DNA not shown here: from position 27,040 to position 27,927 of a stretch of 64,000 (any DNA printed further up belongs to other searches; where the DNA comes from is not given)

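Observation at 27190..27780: Exported guanine-deaminase-like CDA-fold enzyme with a Sec signal peptide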

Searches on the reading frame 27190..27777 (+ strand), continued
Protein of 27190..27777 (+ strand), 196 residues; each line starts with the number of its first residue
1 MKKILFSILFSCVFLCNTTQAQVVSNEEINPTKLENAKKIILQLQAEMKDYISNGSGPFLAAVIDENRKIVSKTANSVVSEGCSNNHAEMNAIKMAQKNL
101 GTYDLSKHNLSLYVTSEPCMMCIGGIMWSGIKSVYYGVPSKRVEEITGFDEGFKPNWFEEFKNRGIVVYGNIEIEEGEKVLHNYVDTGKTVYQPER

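Call 12: find_related_loci(query=A1, collection=genome_contigs, flank=6000)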
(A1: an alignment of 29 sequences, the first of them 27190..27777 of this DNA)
Query A1 (196 aa) in genome_contigs; peptide patterns used: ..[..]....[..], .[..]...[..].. (x = any residue, [..] = any of these).
331 stretches matched a pattern; 318 encode a relative of the query (tblastn E <= 1e-3); the best 80 are kept; 80 distinct loci.
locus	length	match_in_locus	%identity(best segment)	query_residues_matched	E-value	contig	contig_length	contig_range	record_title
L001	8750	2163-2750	93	1-196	9e-123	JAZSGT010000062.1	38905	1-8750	MAG: Alphaproteobacteria bacterium isolate T1900044577_TS20190043.MAGScoT_cleanbin_000024 SGB_515_k141_99446, whole geno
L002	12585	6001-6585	82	2-196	3e-109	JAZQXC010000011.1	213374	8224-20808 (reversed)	MAG: Alphaproteobacteria bacterium isolate T1900045163_TC20190157.MAGScoT_cleanbin_000004 SGB_5097_k141_2558457, whole g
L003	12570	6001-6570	84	4-196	1e-108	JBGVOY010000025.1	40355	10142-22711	MAG: Alphaproteobacteria bacterium isolate fecal_MAG_20 fecal_MAG_20_contig_0025, whole genome shotgun sequence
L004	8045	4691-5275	82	4-196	2e-107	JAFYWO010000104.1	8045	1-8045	MAG: Alphaproteobacteria bacterium isolate RGIG7487 Water_buffalos_Colon-5__c469134, whole genome shotgun sequence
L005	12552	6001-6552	86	13-196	3e-107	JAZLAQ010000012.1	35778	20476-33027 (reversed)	MAG: Alphaproteobacteria bacterium isolate T1900045075_TC20190069.MAGScoT_cleanbin_000004 SGB_4630_k141_1712492, whole g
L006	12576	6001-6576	80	5-196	5e-106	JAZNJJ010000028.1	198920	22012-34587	MAG: Alphaproteobacteria bacterium isolate T1900044680_TS20190146.MAGScoT_cleanbin_000022 SGB_1681_k141_2324822, whole g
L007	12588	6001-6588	77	1-196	6e-106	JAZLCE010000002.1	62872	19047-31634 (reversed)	MAG: Alphaproteobacteria bacterium isolate T1900045053_TC20190046.MAGScoT_cleanbin_000005 SGB_4532_k141_4320286, whole g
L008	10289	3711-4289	80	3-196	7e-105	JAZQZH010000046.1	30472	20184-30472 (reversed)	MAG: Alphaproteobacteria bacterium isolate T1900045157_TC20190151.MAGScoT_cleanbin_000008 SGB_4990_k141_1635014, whole g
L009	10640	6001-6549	84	14-196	3e-104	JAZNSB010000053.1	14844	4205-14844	MAG: Alphaproteobacteria bacterium isolate T1900044811_TS20190277.MAGScoT_cleanbin_000015 SGB_2787_k141_39063, whole gen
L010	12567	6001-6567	80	8-196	1e-103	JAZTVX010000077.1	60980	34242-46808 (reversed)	MAG: Alphaproteobacteria bacterium isolate T1900045336_YK20190025.MAGScoT_cleanbin_000012 SGB_6600_k141_534506, whole ge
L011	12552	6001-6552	82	13-196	2e-102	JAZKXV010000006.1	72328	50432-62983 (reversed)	MAG: Alphaproteobacteria bacterium isolate T1900045114_TC20190108.MAGScoT_cleanbin_000007 SGB_4803_k141_1181049, whole g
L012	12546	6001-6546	84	15-196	2e-102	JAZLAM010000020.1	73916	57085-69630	MAG: Alphaproteobacteria bacterium isolate T1900045076_TC20190070.MAGScoT_cleanbin_000006 SGB_4637_k141_1564788, whole g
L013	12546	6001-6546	83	15-196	2e-100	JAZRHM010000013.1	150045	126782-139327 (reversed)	MAG: Alphaproteobacteria bacterium isolate T1900045481_YK20190175.MAGScoT_cleanbin_000003 SGB_7321_k141_2042221, whole g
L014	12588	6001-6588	73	1-196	2e-99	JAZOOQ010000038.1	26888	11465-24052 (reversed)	MAG: Alphaproteobacteria bacterium isolate T1900045627_YK20190321.MAGScoT_cleanbin_000013 SGB_8036_k141_2864066, whole g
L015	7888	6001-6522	79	23-196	3e-94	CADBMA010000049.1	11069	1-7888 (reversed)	MAG: uncultured Rhodospirillales bacterium isolate RUG14090 genome assembly, contig: RUG14090_asm_49, whole genome shotg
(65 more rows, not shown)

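Call 27: predict_structure(alignment_id=A1)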
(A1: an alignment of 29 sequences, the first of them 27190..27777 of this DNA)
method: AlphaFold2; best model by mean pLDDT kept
length: 196 residues; sequences in the alignment: 29
mean_pLDDT: 86.7   pTM: 0.82
mean pLDDT of the five models: 86.7, 85.7, 84.3, 84.3, 83.7
residues with pLDDT >= 90: 133; 70-90: 27; 50-70: 22; < 50: 14
segments of 3 or more residues with pLDDT < 50: 1-3, 14-19, 80-83
pLDDT, mean of each block of 10 residues (from residue 1): 52 48 93 97 97 89 97 81 70 97 96 96 95 97 89 91 98 97 85 58
secondary structure, 60 per line:
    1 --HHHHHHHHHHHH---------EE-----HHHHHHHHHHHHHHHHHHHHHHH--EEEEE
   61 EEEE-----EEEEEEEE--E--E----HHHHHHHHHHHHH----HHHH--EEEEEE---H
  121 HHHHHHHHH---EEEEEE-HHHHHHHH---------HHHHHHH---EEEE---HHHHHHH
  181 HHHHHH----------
elements in order: H3-14 H31-53 E56-64 E70-77 H88-100 H105-108 E111-116 H120-129 E133-138 H140-147 H157-163 E167-170 H174-186

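Call 30: fold_search(model_id=the predicted structure, library=pdb)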
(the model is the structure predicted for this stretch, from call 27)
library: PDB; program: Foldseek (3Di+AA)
matches with E <= 10: 699; with E <= 0.001: 134
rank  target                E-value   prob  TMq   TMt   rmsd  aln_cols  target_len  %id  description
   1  7c3t_A                4.4e-14  1.00  0.71  0.74   7.4       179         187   32  Crystal structure of NE0047 (N66Q) mutant in complex with 8-azaguanine (released 2021-05-26)
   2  2g84_A                6.0e-14  1.00  0.72  0.75   9.4       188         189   30  Cytidine and deoxycytidylate deaminase zinc-binding region from Nitrosomonas europaea. (released 2006-04-04)
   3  7c3u_A                6.3e-14  1.00  0.72  0.75   8.3       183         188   31  Crystal structure of NE0047 (N66A) mutant in complex with 8-azaguanine (released 2021-05-26)
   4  4ld2_A                7.6e-14  1.00  0.71  0.74   7.4       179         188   33  Crystal structure of NE0047 in complex with cytidine (released 2014-01-22)
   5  7c3s_A                9.1e-14  1.00  0.72  0.75   9.4       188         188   30  Crystal structure of NE0047 (E143D) mutant in complex with 8-azaguanine (released 2021-05-26)
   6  7c3u_B                9.1e-14  1.00  0.70  0.76   9.1       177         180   32  Crystal structure of NE0047 (N66A) mutant in complex with 8-azaguanine (released 2021-05-26)
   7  7c3s_B                9.7e-14  1.00  0.70  0.76   8.1       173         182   31  Crystal structure of NE0047 (E143D) mutant in complex with 8-azaguanine (released 2021-05-26)
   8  7c3t_B                1.1e-13  1.00  0.72  0.77   9.1       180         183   30  Crystal structure of NE0047 (N66Q) mutant in complex with 8-azaguanine (released 2021-05-26)
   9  4hrw_A                1.4e-13  1.00  0.72  0.74   7.4       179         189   32  Identification of function and Mechanistic insights of Guanine deaminase from Nitrosomonas europaea (released 2013-06-19)
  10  2g84_B                4.2e-13  1.00  0.68  0.73   9.4       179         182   31  Cytidine and deoxycytidylate deaminase zinc-binding region from Nitrosomonas europaea. (released 2006-04-04)
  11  4lcn_B                5.3e-13  1.00  0.71  0.77   7.3       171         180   31  Crytsal structure of NE0047 in complex with 2'-DEOXY-GUANOSINE (released 2014-01-22)
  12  4hrw_B                1.2e-12  1.00  0.68  0.73   7.4       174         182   31  Identification of function and Mechanistic insights of Guanine deaminase from Nitrosomonas europaea (released 2013-06-19)
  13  7dbf_A                3.6e-09  1.00  0.64  0.81   3.0       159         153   26  The structure of the Arabidopsis thaliana guanosine deaminase (released 2021-09-29)
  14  7dqn_A                6.3e-09  1.00  0.60  0.73   4.2       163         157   25  The structure of the Arabidopsis thaliana guanosine deaminase mutant Y185F complexed with guanosine (released 2022-02-02)
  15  7cph_A                7.1e-09  1.00  0.63  0.80   3.1       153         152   28  Crystal structure of tRNA adenosine deaminase from Bacillus subtilis (released 2021-06-02)
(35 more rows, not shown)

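Call 32: search_protein_representatives(protein=window:27190-27777:+)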
Query: 196 residues. Proteins with E-value up to 0.001 (for the whole library): 4599; up to 1e-10: 464; up to 1e-30: 20. The best 150 are listed.
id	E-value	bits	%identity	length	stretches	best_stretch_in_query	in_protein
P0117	1.5e-81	289.0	67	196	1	2-196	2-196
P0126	1.6e-71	256.3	72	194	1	31-190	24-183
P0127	3.3e-59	216.1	80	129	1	17-143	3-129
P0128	3.0e-58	213.0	52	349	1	20-196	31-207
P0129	5.0e-56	205.7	44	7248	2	51-193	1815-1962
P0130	1.6e-49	184.5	76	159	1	60-166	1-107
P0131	2.2e-49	184.1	51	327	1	21-196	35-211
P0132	5.3e-45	169.8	54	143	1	58-193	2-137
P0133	2.8e-44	167.4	63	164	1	22-139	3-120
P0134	6.7e-44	166.2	49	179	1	28-196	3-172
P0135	3.5e-43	163.8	47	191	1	2-189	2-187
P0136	4.1e-37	144.1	67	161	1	102-196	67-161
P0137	2.6e-36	141.4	53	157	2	17-126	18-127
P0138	5.3e-34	133.9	47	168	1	50-196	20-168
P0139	2.3e-33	131.9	46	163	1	53-192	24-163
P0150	1.1e-25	106.8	40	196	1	41-195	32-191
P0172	2.1e-22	96.1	49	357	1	55-174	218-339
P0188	2.0e-21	92.9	42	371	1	51-195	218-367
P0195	6.8e-21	91.2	37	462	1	39-181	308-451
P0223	3.0e-19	85.8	35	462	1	36-180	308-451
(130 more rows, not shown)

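Call 42: find_encoding_contigs(protein=P0006, flank=5000, max_places=3)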
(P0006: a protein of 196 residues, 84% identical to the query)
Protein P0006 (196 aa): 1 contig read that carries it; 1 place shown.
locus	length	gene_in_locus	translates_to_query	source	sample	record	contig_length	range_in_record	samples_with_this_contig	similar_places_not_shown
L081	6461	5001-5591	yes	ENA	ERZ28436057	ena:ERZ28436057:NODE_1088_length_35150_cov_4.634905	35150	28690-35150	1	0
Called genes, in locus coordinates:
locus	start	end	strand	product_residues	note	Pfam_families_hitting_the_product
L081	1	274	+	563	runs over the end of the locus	PF00437:T2SSE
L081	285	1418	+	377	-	PF00482:T2SSF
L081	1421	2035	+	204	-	PF05307:Bundlin, PF08805:PilS (weak)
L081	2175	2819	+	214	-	PF05307:Bundlin, PF08805:PilS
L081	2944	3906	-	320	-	PF01210:NAD_Gly3P_dh_N, PF07479:NAD_Gly3P_dh_C, PF20618:GPD_NAD_C_bact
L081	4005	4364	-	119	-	-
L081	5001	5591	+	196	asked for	PF00383:dCMP_cyt_deam_1, PF14437:MafB19-deam, PF14439:Bd3614-deam (weak)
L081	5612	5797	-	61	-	-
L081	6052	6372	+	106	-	-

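Call 43: find_encoding_contigs(protein=P0128, flank=5000, max_places=3)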
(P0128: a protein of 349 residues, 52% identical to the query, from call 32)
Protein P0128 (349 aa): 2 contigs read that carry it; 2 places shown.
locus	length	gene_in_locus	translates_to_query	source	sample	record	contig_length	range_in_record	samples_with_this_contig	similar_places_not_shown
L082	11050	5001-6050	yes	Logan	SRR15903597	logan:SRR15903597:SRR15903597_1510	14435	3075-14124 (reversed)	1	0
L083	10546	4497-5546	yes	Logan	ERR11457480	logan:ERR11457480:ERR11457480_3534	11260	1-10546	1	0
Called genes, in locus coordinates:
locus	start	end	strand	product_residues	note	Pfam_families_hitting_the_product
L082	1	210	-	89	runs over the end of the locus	PF01649:Ribosomal_S20p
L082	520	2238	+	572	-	PF03065:Glyco_hydro_57, PF09210:BE_C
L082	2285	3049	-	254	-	-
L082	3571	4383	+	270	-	PF18765:Polbeta (weak), PF13228:DUF4037 (weak)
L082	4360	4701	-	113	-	-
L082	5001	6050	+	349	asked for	PF00383:dCMP_cyt_deam_1, PF14437:MafB19-deam, PF14439:Bd3614-deam (faint)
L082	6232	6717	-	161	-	PF01047:MarR, PF12802:MarR_2 (weak), PF13412:HTH_24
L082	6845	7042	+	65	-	-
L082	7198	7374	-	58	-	-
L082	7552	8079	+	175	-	-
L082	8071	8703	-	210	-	PF00834:Ribul_P_3_epim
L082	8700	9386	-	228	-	PF22935:RM44_endonuclase (faint), PF14622:Ribonucleas_3_3, PF00636:Ribonuclease_3, PF00035:dsrm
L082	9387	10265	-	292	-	PF01148:CTP_transf_1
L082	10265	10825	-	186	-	PF01765:RRF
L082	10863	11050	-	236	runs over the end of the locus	PF00696:AA_kinase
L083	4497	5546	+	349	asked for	PF00383:dCMP_cyt_deam_1, PF14437:MafB19-deam, PF14439:Bd3614-deam (faint)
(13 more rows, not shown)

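Call 45: search_protein_families(library=pfam, proteins=[P0128, P0131, P0135, L002:5500-5799:-], max_evalue=0.01)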
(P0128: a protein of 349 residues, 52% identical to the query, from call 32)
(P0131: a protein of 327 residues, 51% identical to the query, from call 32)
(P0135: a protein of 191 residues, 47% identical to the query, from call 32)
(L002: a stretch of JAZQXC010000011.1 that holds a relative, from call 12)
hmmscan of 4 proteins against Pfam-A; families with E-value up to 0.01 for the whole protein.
P0128 (349 aa): 5 families
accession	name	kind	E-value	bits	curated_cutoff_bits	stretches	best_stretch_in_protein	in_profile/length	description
PF14437.12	MafB19-deam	-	1.8e-14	54.3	27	1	47-151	2-103/142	MafB19-like deaminase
PF00383.29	dCMP_cyt_deam_1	-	4.5e-14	52.6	25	1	47-148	3-101/102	Cytidine and deoxycytidylate deaminase zinc-binding region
PF14439.12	Bd3614-deam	-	2.2e-05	24.9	38.5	1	72-140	12-77/113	Bd3614-like deaminase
PF18750.7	SNAD4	-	0.00033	21.1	27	1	87-137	22-71/130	Secreted Novel AID/APOBEC-like Deaminase 4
PF08210.17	APOBEC_N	-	0.0026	18.2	25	1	73-138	22-86/170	APOBEC-like N-terminal domain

P0131 (327 aa): 5 families
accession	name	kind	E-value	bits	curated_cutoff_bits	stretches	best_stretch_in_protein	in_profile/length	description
PF14437.12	MafB19-deam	-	1.9e-14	54.2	27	1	64-156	16-105/142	MafB19-like deaminase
PF00383.29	dCMP_cyt_deam_1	-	1.5e-13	50.9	25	1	56-151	8-101/102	Cytidine and deoxycytidylate deaminase zinc-binding region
PF14439.12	Bd3614-deam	-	0.00022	21.6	38.5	1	74-151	11-89/113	Bd3614-like deaminase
PF18772.7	APOBEC2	-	0.0092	16.5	26.8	0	89-140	39-89/175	APOBEC2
PF18750.7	SNAD4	-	0.0099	16.4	27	0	88-140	20-71/130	Secreted Novel AID/APOBEC-like Deaminase 4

P0135 (191 aa): 2 families
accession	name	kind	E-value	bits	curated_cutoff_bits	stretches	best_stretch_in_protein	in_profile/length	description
PF14437.12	MafB19-deam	-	1.5e-09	38.4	27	1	34-138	2-103/142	MafB19-like deaminase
PF00383.29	dCMP_cyt_deam_1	-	1.1e-08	35.3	25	1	37-135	6-101/102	Cytidine and deoxycytidylate deaminase zinc-binding region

L002:5500-5799:- (99 aa): 2 families
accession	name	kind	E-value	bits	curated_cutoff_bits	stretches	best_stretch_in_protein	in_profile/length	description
PF04193.19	PQ-loop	-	1.1e-10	41.6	22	1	14-68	1-55/61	PQ loop repeat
PF03083.21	MtN3_slv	-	4.6e-07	30.2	23.7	1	17-95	2-85/87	Sugar efflux transporter for intercellular exchange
